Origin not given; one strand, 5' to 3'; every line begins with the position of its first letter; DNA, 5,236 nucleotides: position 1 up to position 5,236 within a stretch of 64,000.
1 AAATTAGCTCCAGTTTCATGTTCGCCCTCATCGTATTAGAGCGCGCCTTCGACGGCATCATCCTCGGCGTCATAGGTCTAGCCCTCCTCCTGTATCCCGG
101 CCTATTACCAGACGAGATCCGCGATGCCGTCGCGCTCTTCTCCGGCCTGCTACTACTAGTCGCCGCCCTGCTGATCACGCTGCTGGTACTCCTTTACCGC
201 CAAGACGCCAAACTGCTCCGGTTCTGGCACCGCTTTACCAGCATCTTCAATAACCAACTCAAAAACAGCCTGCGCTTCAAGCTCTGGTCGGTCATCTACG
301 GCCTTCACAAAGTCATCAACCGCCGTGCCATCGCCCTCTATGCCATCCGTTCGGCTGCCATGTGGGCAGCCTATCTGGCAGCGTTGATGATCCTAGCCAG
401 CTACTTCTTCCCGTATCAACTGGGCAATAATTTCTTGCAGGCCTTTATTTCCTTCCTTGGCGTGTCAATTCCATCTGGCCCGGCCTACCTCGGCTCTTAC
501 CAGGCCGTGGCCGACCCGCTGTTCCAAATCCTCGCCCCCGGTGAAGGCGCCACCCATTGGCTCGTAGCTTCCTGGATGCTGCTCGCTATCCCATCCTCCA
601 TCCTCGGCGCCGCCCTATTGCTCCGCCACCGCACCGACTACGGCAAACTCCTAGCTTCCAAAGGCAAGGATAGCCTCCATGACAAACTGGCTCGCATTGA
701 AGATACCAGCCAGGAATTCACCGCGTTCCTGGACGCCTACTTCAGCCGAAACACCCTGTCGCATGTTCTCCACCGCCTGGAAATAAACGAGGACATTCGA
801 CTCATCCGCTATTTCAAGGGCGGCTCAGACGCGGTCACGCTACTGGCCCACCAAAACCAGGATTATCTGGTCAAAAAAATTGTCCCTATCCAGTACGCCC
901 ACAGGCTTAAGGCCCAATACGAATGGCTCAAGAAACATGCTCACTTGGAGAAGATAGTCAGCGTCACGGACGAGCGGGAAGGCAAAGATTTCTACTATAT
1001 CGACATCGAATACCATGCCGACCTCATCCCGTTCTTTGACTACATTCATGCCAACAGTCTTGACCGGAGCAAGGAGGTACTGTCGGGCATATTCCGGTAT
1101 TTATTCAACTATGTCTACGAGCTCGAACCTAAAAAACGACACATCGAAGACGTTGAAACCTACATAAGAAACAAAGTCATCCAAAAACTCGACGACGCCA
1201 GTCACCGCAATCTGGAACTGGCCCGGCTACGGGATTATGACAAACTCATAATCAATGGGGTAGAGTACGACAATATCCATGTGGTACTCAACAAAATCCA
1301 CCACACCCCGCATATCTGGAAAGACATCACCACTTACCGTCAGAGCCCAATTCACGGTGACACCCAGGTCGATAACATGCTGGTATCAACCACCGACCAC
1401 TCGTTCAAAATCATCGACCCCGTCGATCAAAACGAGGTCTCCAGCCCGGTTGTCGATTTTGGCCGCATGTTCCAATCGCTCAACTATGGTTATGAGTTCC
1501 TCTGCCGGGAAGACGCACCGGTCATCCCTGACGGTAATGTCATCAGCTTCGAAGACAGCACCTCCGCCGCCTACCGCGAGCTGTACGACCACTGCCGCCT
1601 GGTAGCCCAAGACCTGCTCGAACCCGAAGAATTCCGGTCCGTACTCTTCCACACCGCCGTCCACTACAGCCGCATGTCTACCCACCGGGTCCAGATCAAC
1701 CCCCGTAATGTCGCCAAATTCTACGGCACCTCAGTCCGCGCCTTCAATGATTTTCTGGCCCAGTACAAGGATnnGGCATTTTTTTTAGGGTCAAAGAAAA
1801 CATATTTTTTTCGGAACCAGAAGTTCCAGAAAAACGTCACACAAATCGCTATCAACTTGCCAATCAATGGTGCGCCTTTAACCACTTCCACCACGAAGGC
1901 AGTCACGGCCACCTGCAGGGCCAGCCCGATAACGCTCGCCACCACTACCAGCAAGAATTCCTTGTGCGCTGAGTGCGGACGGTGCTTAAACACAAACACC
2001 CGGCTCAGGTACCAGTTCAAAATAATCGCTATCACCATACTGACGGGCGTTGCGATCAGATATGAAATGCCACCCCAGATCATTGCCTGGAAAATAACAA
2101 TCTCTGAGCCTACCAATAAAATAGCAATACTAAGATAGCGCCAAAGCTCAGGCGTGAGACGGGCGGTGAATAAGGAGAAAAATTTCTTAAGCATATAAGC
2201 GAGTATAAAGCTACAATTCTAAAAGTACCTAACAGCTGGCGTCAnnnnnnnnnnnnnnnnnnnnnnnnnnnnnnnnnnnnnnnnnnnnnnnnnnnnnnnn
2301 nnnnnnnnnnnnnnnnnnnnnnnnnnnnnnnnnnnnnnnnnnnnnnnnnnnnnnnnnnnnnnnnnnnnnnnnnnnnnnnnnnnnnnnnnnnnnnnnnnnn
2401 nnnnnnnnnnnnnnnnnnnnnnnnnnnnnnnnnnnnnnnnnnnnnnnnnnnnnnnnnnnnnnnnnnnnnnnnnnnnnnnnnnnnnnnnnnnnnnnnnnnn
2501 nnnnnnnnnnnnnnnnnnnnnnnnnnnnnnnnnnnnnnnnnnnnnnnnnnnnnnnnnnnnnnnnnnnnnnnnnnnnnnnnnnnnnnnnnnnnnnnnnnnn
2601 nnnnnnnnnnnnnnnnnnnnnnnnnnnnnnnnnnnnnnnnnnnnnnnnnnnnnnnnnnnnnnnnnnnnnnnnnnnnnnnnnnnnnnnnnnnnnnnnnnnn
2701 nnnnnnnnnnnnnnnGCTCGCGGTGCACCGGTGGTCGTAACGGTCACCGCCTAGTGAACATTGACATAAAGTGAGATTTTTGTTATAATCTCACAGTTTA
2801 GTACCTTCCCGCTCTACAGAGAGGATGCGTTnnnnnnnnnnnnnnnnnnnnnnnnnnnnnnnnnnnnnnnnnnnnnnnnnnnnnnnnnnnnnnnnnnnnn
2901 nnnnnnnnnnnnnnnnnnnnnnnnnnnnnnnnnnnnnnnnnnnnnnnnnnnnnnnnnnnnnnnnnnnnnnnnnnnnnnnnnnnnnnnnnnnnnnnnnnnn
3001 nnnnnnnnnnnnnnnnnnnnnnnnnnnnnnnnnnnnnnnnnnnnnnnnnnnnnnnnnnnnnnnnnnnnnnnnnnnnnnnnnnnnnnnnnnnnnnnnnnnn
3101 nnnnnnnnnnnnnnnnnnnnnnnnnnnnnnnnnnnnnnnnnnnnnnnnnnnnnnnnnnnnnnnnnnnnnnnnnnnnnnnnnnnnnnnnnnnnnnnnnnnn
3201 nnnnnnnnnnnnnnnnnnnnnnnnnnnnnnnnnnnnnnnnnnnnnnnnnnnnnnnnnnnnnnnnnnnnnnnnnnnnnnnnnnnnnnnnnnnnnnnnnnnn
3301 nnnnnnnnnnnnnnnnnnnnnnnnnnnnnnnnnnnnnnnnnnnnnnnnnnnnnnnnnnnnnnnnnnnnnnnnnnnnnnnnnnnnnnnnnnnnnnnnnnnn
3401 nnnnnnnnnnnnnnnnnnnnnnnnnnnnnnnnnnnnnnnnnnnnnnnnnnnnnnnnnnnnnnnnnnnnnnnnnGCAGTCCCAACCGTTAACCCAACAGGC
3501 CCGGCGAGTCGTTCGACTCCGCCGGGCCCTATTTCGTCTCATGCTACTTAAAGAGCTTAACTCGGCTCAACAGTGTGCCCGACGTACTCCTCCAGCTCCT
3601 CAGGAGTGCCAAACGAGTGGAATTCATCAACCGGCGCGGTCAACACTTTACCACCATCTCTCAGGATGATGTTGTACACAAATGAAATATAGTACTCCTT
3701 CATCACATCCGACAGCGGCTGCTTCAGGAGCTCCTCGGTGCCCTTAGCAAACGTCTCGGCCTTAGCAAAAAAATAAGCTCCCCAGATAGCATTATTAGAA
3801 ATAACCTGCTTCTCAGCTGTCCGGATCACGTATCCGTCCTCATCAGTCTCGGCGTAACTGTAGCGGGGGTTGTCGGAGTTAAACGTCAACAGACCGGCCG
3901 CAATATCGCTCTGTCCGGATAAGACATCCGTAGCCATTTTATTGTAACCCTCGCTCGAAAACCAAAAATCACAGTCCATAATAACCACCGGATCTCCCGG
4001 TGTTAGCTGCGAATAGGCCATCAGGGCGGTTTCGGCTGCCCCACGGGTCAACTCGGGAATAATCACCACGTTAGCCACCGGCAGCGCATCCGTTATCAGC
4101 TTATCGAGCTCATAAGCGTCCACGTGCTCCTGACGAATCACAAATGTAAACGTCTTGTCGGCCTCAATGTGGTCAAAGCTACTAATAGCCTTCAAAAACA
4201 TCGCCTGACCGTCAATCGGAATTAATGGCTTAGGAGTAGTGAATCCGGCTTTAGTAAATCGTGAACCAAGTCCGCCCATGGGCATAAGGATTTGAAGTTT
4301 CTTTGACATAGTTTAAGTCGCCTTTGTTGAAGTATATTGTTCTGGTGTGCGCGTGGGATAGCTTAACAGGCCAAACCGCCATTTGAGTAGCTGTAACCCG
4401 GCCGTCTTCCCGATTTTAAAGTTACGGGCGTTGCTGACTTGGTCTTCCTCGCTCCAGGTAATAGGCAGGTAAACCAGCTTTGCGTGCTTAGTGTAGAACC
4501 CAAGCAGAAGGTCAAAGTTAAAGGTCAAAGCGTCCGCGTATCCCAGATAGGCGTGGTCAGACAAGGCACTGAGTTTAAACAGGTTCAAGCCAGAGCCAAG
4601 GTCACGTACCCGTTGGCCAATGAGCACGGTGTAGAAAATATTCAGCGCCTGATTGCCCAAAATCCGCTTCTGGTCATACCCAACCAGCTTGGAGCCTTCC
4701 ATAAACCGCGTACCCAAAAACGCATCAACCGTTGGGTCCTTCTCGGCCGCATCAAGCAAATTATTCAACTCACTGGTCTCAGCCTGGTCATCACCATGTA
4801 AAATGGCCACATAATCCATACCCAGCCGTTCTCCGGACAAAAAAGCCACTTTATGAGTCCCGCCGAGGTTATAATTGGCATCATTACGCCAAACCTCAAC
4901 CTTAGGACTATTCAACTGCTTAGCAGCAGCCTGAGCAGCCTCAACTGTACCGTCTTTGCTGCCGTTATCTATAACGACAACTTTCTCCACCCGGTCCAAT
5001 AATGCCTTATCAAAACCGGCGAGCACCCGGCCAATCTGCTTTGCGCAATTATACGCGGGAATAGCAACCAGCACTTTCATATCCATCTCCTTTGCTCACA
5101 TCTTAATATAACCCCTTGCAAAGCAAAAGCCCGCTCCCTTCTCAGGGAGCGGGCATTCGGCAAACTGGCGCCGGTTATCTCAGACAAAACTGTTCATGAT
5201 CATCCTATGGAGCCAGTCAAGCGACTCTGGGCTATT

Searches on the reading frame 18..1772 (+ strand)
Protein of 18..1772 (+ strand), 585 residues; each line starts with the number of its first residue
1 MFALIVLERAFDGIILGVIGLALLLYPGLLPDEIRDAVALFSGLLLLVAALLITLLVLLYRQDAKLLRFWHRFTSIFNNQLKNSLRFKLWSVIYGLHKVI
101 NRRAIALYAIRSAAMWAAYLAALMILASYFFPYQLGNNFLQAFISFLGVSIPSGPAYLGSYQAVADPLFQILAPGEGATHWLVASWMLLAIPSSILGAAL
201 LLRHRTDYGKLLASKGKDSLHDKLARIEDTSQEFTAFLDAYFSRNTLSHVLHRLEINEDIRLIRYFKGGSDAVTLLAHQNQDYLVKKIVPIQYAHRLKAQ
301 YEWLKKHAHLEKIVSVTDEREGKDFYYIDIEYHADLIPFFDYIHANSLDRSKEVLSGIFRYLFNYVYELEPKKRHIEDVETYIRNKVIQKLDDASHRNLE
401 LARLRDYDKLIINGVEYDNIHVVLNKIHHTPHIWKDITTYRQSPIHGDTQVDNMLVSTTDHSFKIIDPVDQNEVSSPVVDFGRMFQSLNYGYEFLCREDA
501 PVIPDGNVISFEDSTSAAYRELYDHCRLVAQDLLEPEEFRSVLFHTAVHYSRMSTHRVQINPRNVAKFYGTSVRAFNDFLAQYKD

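Call 14: search_protein_families(library=pfam, proteins=[window:18-1772:+], max_evalue=0.001)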
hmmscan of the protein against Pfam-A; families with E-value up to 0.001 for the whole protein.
window:18-1772:+ (585 aa): 1 family
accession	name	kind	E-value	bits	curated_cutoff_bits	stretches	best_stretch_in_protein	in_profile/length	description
PF03706.18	LPG_synthase_TM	-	3e-11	43.8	33.4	1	2-178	110-283/302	Lysylphosphatidylglycerol synthase TM region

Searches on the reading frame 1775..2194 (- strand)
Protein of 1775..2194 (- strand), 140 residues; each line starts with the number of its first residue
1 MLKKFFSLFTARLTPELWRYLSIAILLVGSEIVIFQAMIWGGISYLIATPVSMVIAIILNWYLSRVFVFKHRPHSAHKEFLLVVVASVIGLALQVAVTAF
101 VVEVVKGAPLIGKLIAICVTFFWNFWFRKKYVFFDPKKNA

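Call 14: search_protein_families(library=pfam, proteins=[window:1775-2194:-], max_evalue=0.001)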
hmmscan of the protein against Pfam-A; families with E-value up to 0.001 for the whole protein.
window:1775-2194:- (140 aa): 1 family
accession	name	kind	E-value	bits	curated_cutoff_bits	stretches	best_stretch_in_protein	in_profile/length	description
PF04138.20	GtrA_DPMS_TM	-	1.6e-19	70.6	26.1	1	19-133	1-117/117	GtrA/DPMS, transmembrane domain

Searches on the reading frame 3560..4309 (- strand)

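Call 14: search_protein_families(library=pfam, proteins=[window:3560-4309:-], max_evalue=0.001)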
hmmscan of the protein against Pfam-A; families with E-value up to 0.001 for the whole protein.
window:3560-4309:- (250 aa): 2 families
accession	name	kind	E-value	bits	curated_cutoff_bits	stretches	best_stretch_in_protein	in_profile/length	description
PF00483.29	NTP_transferase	-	5.8e-08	33.1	21.2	1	11-183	6-182/245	Nucleotidyl transferase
PF12804.13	NTP_transf_3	-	5.1e-05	24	27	1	12-137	6-119/160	MobA-like NTP transferase domain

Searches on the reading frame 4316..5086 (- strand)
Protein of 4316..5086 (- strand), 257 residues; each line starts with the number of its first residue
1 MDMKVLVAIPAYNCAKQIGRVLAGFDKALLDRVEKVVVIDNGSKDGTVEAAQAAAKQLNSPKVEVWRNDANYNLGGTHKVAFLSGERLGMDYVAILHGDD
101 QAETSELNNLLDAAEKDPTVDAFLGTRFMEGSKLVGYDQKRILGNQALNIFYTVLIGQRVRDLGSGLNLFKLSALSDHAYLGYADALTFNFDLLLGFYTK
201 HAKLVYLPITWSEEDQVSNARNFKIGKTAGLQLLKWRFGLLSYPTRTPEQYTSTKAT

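Call 14: search_protein_families(library=pfam, proteins=[window:4316-5086:-], max_evalue=0.001)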
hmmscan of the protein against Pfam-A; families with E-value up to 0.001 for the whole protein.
window:4316-5086:- (257 aa): 2 families
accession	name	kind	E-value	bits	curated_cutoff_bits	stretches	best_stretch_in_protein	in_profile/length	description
PF00535.33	Glycos_transf_2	-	3.5e-15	56.8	23.3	1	7-139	2-127/168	Glycosyl transferase family 2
PF13641.12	Glyco_tranf_2_3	-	3.7e-05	24.3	27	1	5-124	3-120/230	Glycosyltransferase like family 2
